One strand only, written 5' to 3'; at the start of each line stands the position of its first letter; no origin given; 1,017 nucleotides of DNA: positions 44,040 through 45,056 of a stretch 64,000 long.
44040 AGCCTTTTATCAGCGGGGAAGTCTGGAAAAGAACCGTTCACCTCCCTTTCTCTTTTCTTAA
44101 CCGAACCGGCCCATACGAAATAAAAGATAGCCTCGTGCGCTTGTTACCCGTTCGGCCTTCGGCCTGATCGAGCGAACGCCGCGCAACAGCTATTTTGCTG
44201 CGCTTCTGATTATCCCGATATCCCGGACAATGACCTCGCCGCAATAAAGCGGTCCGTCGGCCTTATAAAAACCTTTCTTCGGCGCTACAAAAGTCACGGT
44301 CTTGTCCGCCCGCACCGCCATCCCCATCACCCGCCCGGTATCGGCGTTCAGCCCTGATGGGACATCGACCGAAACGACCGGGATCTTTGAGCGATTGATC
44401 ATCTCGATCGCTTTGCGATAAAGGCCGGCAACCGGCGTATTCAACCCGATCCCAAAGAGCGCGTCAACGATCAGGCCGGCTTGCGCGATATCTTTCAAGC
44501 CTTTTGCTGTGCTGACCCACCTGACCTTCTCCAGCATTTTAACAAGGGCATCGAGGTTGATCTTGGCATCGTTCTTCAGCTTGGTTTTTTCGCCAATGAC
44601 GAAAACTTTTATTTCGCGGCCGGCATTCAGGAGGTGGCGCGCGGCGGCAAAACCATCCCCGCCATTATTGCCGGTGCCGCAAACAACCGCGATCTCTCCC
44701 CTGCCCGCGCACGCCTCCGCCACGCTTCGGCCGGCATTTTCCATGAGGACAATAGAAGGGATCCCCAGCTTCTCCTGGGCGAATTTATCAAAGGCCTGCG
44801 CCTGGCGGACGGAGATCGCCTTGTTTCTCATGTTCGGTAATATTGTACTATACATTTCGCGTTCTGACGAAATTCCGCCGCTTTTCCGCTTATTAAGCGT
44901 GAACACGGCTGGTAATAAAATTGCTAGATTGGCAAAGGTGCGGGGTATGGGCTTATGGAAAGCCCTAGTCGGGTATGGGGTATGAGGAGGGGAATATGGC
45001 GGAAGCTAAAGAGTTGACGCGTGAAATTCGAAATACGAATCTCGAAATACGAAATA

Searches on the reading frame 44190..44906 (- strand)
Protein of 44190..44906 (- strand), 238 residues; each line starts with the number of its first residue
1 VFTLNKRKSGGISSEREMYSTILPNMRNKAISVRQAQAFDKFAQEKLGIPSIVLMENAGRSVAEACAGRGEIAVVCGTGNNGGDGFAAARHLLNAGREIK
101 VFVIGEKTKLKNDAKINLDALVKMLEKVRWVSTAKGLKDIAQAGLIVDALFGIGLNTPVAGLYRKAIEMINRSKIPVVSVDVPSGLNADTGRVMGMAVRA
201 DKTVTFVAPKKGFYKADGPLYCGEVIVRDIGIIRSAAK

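Call 7: search_protein_families(library=pfam, proteins=[window:44190-44906:-], max_evalue=0.1)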
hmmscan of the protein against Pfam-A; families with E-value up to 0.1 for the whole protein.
window:44190-44906:- (238 aa): 1 family
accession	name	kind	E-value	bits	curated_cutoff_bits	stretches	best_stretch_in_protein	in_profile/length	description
PF03853.21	YjeF_N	-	2.8e-48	164.5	24.9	1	53-212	3-169/169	YjeF-related protein N-terminus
